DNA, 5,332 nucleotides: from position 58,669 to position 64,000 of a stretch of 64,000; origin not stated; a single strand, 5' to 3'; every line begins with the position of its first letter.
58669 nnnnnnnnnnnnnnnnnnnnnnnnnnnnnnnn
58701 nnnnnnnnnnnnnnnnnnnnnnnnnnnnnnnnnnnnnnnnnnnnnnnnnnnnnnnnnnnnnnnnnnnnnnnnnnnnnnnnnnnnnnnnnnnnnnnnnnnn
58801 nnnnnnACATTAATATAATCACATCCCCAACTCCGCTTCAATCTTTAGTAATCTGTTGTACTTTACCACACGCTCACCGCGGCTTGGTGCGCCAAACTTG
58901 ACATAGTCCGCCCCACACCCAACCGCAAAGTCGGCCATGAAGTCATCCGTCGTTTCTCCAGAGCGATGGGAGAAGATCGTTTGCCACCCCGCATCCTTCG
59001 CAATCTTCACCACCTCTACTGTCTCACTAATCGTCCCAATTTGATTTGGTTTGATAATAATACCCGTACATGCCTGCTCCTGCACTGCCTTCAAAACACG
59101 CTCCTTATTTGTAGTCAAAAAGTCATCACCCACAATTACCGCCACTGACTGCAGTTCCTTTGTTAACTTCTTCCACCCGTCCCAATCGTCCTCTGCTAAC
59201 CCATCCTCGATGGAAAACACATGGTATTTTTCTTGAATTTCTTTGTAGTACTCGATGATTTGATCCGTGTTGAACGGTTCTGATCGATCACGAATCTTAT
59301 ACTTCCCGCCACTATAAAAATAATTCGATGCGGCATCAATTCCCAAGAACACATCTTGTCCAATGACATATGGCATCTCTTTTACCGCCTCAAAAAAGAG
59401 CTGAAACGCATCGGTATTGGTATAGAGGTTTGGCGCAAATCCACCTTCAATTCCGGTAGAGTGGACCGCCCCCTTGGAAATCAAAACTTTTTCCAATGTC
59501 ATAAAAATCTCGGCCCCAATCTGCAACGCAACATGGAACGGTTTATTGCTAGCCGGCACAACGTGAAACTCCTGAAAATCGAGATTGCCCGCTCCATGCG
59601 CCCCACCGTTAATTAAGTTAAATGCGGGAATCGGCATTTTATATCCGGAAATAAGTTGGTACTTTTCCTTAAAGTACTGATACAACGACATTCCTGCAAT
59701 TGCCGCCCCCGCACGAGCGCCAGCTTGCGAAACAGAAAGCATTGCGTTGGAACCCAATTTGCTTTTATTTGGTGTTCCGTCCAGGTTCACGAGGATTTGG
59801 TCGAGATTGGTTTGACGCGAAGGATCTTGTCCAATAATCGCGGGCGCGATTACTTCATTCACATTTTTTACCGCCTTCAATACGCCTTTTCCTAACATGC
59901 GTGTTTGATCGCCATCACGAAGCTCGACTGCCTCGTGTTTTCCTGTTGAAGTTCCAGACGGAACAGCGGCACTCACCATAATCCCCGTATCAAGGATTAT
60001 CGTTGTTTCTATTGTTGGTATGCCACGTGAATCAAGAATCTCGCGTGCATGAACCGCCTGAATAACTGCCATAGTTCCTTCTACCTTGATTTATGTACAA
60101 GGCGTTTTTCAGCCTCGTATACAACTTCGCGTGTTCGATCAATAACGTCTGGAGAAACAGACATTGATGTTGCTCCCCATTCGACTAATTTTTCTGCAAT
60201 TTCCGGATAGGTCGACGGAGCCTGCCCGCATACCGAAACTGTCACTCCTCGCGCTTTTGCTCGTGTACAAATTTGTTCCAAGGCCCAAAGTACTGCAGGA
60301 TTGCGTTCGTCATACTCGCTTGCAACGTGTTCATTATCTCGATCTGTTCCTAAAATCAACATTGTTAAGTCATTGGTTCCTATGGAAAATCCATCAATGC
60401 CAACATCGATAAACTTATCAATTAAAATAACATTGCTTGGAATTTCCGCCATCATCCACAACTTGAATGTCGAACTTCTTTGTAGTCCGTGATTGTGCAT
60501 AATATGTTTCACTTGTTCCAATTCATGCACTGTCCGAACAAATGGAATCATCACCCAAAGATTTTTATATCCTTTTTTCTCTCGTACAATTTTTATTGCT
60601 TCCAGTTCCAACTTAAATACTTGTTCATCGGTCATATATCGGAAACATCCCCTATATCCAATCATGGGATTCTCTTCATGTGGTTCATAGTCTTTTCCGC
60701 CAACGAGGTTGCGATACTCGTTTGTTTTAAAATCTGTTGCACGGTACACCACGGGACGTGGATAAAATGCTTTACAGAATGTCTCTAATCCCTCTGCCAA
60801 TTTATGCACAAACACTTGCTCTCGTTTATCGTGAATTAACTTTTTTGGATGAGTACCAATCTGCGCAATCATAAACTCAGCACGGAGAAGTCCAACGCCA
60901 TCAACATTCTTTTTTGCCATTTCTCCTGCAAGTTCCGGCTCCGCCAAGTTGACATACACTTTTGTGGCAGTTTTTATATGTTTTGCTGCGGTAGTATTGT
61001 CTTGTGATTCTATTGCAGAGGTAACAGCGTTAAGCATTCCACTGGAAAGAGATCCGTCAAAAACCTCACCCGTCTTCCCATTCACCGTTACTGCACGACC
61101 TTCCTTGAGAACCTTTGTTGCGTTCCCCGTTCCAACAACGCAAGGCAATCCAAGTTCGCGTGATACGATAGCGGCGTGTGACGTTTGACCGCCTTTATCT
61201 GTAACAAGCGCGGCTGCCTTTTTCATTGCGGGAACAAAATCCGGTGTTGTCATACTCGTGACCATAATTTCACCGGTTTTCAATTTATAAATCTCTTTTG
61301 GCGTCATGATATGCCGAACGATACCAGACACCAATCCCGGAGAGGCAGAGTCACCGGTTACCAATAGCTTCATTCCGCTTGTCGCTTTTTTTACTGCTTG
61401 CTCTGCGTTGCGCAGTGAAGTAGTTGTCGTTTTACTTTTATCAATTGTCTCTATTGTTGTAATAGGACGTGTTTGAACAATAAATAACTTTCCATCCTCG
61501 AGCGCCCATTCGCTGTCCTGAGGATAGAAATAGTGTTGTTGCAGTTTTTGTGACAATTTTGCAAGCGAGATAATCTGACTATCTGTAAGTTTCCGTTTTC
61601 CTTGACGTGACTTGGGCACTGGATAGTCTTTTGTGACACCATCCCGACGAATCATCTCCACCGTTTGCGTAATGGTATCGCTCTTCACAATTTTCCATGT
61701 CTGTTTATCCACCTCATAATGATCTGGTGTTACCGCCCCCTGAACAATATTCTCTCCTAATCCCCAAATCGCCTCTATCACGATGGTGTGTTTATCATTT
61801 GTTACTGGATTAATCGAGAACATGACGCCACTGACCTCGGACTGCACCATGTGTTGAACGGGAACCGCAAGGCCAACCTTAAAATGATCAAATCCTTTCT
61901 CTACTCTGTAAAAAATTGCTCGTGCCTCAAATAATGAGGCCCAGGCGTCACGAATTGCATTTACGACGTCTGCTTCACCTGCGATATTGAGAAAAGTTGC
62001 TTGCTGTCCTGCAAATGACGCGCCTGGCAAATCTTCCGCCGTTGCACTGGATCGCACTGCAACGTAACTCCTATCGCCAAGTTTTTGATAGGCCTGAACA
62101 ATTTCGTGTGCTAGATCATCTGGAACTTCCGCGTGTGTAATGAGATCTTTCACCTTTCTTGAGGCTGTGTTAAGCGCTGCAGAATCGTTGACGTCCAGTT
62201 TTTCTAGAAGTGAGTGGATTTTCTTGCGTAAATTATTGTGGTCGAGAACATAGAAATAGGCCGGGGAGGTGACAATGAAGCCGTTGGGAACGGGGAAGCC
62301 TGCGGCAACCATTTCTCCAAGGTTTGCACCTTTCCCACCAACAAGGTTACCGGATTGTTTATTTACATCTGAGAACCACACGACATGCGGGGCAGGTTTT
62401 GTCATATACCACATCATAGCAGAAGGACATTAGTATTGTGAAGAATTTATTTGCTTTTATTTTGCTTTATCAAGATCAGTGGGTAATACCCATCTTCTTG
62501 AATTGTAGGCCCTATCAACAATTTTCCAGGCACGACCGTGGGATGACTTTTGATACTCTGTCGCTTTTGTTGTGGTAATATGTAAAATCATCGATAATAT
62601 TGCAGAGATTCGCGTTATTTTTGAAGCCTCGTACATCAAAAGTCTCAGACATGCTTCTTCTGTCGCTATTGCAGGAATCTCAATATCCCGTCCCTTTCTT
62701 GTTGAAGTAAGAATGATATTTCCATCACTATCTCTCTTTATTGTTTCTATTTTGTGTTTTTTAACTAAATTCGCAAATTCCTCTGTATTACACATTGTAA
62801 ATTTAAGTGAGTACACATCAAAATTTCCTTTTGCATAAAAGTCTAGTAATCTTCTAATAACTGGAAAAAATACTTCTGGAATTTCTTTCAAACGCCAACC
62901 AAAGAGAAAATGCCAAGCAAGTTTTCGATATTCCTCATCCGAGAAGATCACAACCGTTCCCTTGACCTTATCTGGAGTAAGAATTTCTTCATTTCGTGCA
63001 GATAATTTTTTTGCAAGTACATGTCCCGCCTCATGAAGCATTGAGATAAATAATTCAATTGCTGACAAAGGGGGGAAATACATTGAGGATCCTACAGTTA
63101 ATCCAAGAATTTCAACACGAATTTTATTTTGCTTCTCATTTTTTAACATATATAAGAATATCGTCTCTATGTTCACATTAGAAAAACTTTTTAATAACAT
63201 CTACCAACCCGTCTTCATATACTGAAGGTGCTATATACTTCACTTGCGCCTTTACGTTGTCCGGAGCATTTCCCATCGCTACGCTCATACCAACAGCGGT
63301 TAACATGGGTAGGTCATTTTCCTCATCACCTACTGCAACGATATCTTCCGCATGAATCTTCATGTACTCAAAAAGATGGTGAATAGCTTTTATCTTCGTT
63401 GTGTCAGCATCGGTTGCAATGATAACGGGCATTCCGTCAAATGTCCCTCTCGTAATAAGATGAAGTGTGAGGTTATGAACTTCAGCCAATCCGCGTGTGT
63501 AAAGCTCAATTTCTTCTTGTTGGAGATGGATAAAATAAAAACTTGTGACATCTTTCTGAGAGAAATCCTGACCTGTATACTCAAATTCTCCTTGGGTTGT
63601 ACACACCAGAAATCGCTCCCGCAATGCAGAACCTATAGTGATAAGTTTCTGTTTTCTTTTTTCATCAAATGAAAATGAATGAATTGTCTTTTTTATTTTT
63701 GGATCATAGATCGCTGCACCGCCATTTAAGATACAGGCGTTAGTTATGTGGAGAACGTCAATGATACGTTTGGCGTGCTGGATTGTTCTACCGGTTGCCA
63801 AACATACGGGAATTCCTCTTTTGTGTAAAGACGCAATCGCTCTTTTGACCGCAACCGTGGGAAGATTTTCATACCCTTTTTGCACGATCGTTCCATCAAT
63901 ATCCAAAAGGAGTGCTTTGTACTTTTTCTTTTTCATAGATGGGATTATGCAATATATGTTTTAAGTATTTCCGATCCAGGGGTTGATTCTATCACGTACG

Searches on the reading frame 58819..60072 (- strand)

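Call 45: search_protein_families(library=pfam, proteins=[window:58819-60072:-], max_evalue=0.0001)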
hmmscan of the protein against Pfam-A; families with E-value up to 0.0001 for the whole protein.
window:58819-60072:- (417 aa): 3 families
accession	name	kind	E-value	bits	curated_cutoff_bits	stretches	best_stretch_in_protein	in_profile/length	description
PF00113.28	Enolase_C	-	4.7e-87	292.5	21.5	1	144-416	2-282/296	Enolase, C-terminal TIM barrel domain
PF03952.21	Enolase_N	-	1.4e-52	177.8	35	1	4-133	1-130/131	Enolase, N-terminal domain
PF13378.12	MR_MLE_C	-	5.2e-09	36.6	29.4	1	228-366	32-151/219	Enolase C-terminal domain-like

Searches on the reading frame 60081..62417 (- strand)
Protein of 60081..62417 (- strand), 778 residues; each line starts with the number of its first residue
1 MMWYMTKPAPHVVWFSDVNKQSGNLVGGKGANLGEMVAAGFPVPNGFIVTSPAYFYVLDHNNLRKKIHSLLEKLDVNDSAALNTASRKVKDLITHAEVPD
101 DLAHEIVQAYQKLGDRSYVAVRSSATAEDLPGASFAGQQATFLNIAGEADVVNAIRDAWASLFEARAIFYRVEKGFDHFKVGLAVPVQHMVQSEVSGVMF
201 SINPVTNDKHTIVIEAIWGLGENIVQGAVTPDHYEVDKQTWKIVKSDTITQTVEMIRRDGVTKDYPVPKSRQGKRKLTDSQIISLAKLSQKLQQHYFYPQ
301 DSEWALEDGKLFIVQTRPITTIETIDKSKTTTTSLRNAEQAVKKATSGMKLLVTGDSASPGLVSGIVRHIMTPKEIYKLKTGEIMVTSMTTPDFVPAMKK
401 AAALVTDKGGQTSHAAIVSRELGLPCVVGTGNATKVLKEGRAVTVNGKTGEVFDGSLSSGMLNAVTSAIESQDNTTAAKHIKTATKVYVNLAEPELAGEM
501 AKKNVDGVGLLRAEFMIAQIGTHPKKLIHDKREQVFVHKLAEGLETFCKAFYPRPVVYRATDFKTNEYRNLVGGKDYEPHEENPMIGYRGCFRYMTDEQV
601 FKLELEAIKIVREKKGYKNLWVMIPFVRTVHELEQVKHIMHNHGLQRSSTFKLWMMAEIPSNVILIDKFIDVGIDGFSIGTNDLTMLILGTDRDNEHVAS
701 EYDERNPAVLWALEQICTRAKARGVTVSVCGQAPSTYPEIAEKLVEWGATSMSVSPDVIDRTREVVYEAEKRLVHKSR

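Call 45: search_protein_families(library=pfam, proteins=[window:60081-62417:-], max_evalue=0.0001)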
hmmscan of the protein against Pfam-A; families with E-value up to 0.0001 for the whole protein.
window:60081-62417:- (778 aa): 4 families
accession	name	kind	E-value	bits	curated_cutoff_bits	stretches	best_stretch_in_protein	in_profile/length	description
PF01326.24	PPDK_N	-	3.5e-111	372.1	27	1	24-332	2-322/328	Pyruvate phosphate dikinase, AMP/ATP-binding domain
PF02896.24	PEP-utilizers_C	-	1e-69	235.4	22.8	1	475-769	10-291/293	PEP-utilising enzyme, PEP-binding domain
PF00391.29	PEP-utilizers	-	4.9e-28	97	23.1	1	380-450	2-72/72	PEP-utilising enzyme, mobile domain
PF03328.21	HpcH_HpaI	-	6.5e-05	22.7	25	0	622-754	88-218/221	HpcH/HpaI aldolase/citrate lyase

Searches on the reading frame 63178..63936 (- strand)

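Call 77: search_protein_families(library=pfam, proteins=[window:63178-63936:-], max_evalue=0.001)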
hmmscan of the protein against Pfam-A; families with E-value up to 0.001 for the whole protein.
window:63178-63936:- (252 aa): 4 families
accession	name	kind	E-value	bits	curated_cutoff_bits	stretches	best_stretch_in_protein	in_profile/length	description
PF08282.18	Hydrolase_3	-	4.5e-40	138.4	20.9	2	130-248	142-255/255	haloacid dehalogenase-like hydrolase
PF05116.19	S6PP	-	1.4e-10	41.6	20.3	1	8-227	4-212/247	Sucrose-6F-phosphate phosphohydrolase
PF00702.32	Hydrolase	-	2.5e-09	38.2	26.4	0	184-216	159-191/191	haloacid dehalogenase-like hydrolase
PF12710.13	HAD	-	6.9e-05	23.8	27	0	164-212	137-188/189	haloacid dehalogenase-like hydrolase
